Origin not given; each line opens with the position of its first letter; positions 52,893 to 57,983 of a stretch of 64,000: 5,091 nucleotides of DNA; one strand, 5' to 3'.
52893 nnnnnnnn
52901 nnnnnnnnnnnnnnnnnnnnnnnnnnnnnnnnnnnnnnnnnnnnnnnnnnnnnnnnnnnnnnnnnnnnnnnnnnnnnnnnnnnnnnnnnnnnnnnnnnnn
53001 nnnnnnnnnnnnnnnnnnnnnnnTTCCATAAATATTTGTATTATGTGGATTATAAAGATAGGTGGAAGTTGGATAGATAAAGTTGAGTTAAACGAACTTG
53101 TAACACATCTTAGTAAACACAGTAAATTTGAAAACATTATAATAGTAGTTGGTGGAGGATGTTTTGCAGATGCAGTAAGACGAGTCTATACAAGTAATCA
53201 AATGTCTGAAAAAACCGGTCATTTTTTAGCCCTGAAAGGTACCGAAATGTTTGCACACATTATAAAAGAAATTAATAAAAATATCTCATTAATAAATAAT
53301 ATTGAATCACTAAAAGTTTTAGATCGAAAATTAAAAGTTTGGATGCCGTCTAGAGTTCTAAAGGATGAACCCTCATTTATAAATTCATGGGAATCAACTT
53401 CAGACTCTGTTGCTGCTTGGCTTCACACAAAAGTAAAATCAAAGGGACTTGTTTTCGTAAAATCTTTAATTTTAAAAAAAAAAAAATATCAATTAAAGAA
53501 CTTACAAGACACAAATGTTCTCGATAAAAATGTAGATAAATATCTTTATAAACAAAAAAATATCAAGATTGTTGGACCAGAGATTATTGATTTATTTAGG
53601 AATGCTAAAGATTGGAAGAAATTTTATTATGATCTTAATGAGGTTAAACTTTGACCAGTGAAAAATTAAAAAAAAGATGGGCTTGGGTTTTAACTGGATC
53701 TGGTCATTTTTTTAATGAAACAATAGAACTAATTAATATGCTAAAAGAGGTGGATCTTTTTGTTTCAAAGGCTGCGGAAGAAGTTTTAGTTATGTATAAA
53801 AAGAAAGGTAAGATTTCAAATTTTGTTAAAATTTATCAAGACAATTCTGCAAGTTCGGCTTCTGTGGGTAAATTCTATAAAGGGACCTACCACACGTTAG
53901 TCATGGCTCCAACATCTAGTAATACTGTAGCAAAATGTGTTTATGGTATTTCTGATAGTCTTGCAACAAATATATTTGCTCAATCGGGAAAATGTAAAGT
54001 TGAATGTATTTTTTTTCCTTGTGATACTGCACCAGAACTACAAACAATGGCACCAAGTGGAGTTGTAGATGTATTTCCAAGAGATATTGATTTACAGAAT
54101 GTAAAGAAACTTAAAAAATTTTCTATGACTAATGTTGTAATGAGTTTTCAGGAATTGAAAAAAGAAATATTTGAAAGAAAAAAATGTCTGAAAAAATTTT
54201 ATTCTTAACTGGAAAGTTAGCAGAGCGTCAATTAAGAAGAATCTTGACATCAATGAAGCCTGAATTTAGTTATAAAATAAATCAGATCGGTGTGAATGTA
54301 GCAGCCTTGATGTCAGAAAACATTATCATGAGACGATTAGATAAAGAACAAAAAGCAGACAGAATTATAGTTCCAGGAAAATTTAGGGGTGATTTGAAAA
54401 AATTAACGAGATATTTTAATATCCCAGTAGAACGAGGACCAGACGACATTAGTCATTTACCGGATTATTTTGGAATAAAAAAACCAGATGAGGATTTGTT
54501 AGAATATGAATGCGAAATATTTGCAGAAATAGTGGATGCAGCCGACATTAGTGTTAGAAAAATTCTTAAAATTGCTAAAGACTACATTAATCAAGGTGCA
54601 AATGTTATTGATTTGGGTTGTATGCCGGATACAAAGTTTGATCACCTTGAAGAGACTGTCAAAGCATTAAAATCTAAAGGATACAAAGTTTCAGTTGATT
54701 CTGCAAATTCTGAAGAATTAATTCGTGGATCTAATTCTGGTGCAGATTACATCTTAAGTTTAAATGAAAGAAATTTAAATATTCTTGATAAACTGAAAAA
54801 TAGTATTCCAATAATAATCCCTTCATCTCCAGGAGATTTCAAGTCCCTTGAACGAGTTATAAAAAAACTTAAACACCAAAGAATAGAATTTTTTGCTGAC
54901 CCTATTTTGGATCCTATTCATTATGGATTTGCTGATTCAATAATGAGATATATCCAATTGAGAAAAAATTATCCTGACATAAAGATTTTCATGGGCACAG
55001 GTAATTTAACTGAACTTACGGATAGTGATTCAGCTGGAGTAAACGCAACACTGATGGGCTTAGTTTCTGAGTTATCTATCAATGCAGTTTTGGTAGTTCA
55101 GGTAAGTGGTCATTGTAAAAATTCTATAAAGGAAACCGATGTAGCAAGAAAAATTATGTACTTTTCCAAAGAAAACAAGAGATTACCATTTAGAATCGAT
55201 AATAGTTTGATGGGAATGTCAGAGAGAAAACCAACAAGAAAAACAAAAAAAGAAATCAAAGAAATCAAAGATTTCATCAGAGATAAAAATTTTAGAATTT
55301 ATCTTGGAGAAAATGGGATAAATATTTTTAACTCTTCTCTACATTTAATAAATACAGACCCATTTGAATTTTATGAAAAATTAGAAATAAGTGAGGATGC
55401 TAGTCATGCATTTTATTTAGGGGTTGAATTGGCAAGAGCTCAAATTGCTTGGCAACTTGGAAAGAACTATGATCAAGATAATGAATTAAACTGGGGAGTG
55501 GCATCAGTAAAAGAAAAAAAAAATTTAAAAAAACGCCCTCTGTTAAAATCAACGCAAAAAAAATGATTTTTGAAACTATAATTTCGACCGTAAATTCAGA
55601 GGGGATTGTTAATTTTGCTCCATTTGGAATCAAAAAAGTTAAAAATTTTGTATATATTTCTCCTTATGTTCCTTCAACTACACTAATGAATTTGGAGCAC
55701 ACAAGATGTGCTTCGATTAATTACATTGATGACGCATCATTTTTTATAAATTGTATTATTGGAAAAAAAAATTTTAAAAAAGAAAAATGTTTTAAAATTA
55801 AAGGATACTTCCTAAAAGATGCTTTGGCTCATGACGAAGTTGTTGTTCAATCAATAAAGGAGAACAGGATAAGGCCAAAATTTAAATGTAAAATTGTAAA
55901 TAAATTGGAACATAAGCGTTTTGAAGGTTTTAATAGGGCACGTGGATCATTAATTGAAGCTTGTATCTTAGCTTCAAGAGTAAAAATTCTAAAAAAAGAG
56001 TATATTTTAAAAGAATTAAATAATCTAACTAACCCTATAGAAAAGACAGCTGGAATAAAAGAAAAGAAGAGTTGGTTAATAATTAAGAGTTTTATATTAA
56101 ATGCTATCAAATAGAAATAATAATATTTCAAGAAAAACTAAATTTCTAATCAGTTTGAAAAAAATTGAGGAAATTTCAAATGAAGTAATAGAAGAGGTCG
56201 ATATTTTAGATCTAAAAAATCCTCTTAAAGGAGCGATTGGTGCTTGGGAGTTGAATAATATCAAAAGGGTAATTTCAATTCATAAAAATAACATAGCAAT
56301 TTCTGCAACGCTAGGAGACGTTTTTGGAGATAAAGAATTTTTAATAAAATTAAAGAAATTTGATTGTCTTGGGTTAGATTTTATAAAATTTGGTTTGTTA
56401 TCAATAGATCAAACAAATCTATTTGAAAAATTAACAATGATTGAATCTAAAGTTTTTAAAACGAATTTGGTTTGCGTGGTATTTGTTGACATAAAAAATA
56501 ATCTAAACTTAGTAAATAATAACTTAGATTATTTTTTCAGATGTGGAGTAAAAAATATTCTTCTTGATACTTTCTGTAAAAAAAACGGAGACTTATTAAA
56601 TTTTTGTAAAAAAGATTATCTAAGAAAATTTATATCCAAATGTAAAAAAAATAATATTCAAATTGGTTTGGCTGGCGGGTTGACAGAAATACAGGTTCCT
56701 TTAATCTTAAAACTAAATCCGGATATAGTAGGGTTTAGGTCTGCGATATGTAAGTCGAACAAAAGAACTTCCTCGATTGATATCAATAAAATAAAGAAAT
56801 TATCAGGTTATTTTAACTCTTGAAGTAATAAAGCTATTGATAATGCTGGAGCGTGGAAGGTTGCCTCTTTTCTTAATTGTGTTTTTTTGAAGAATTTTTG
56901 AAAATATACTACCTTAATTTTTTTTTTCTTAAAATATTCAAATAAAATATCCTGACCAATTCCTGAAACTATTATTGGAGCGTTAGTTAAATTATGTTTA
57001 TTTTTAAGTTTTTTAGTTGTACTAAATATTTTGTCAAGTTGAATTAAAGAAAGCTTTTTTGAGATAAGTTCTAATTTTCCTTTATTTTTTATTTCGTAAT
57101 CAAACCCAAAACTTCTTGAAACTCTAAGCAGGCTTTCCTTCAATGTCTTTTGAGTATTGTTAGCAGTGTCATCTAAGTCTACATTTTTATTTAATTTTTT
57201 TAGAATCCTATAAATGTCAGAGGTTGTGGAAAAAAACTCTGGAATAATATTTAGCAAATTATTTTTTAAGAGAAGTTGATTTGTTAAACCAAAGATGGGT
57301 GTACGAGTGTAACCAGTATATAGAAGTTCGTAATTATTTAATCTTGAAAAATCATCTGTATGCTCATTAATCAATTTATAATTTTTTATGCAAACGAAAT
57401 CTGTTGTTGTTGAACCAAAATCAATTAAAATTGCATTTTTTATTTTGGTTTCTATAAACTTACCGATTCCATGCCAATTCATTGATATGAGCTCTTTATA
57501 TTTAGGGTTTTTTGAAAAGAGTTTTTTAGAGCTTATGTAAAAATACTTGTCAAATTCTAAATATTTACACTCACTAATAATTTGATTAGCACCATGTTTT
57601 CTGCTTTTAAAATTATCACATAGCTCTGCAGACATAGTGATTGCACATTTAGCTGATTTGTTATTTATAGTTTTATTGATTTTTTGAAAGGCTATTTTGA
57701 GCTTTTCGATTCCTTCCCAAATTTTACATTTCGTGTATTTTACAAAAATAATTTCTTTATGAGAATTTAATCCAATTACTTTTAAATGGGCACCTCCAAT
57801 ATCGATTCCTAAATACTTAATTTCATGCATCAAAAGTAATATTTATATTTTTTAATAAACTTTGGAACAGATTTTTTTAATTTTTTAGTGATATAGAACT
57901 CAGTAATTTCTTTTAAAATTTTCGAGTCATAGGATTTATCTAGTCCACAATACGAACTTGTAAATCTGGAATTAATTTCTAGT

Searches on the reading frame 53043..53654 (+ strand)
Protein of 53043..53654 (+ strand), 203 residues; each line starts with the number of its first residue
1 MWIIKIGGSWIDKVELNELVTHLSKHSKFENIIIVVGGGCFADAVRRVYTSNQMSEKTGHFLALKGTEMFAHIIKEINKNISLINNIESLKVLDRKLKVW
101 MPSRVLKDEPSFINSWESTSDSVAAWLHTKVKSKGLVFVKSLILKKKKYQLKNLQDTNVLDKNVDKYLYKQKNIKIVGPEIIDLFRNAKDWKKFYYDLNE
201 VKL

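Call 67: search_protein_families(library=pfam, proteins=[window:53043-53654:+], max_evalue=0.00001)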
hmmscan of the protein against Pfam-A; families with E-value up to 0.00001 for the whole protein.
window:53043-53654:+ (203 aa): 1 family
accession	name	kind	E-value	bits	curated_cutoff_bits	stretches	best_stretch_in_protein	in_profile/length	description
PF00696.33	AA_kinase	-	5.8e-08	33.2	24.9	1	2-77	3-92/234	Amino acid kinase family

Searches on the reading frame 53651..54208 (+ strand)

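Call 67: search_protein_families(library=pfam, proteins=[window:53651-54208:+], max_evalue=0.00001)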
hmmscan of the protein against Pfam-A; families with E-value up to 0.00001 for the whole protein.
window:53651-54208:+ (185 aa): 1 family
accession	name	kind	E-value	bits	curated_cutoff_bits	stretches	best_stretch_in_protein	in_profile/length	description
PF02441.25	Flavoprotein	-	3.1e-20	72.8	22.7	1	8-161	1-152/162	Flavoprotein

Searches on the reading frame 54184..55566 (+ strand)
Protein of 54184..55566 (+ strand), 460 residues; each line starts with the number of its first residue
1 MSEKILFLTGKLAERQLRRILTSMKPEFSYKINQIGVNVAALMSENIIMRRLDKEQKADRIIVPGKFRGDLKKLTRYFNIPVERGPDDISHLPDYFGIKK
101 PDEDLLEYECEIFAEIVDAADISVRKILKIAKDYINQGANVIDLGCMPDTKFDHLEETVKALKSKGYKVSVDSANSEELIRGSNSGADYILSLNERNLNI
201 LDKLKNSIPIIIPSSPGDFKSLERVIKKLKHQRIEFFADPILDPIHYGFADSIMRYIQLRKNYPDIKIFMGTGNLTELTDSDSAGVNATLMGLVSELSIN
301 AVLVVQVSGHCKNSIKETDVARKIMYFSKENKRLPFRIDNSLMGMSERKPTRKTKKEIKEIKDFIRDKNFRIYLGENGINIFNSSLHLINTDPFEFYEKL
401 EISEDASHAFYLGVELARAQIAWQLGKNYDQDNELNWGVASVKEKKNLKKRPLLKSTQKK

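Call 67: search_protein_families(library=pfam, proteins=[window:54184-55566:+], max_evalue=0.00001)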
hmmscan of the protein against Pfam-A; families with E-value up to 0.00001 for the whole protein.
window:54184-55566:+ (460 aa): 2 families
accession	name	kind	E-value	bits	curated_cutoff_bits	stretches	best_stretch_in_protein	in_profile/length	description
PF20123.4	DUF6513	-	1.8e-33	115.1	23.9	1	3-87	1-86/86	Family of unknown function (DUF6513)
PF14251.12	PterinBD-DUF4346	-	7e-06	27.2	29.6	0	404-432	58-86/86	PterinBD-DUF4346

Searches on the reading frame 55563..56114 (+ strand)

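Call 67: search_protein_families(library=pfam, proteins=[window:55563-56114:+], max_evalue=0.00001)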
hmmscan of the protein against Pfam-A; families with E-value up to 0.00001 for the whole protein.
window:55563-56114:+ (183 aa): 2 families
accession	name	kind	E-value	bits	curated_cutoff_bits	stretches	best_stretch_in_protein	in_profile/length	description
PF04289.18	DUF447_N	-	1.4e-18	67.4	24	1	4-114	2-110/114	Protein of unknown function (DUF447) N-terminal domain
PF20766.2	DUF447_C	-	6.9e-09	36.1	24.8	1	124-175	1-52/53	Protein of unknown function (DUF447)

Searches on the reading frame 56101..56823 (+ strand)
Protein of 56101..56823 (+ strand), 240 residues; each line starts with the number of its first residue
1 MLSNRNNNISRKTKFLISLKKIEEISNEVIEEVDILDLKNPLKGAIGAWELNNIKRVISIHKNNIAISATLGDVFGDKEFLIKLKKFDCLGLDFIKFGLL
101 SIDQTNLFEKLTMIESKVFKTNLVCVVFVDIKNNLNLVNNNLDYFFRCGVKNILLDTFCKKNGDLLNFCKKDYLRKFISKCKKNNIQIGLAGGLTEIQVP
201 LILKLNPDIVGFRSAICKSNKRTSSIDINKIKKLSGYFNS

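Call 67: search_protein_families(library=pfam, proteins=[window:56101-56823:+], max_evalue=0.00001)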
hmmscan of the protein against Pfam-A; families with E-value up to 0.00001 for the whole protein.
window:56101-56823:+ (240 aa): 1 family
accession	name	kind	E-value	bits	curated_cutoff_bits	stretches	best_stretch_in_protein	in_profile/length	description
PF04476.19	4HFCP_synth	-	3.3e-47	161.6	22.4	1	16-234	2-227/228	4-HFC-P synthase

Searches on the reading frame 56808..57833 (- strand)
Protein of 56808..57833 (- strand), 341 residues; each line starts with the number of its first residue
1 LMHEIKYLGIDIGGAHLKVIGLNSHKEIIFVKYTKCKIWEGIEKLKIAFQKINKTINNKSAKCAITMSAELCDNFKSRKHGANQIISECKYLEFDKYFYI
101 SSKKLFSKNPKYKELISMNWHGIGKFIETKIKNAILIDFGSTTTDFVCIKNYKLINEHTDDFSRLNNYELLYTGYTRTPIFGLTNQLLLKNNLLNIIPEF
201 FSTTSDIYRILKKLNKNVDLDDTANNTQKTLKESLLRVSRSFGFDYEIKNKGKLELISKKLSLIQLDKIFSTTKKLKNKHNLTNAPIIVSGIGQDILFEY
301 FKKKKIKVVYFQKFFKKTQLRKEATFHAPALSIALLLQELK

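Call 67: search_protein_families(library=pfam, proteins=[window:56808-57833:-], max_evalue=0.00001)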
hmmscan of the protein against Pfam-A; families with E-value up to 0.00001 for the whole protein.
window:56808-57833:- (341 aa): 1 family
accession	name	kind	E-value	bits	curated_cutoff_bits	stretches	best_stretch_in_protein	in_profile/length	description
PF01968.24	Hydantoinase_A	-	9e-07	28.9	22.9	1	116-268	58-224/291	Hydantoinase/oxoprolinase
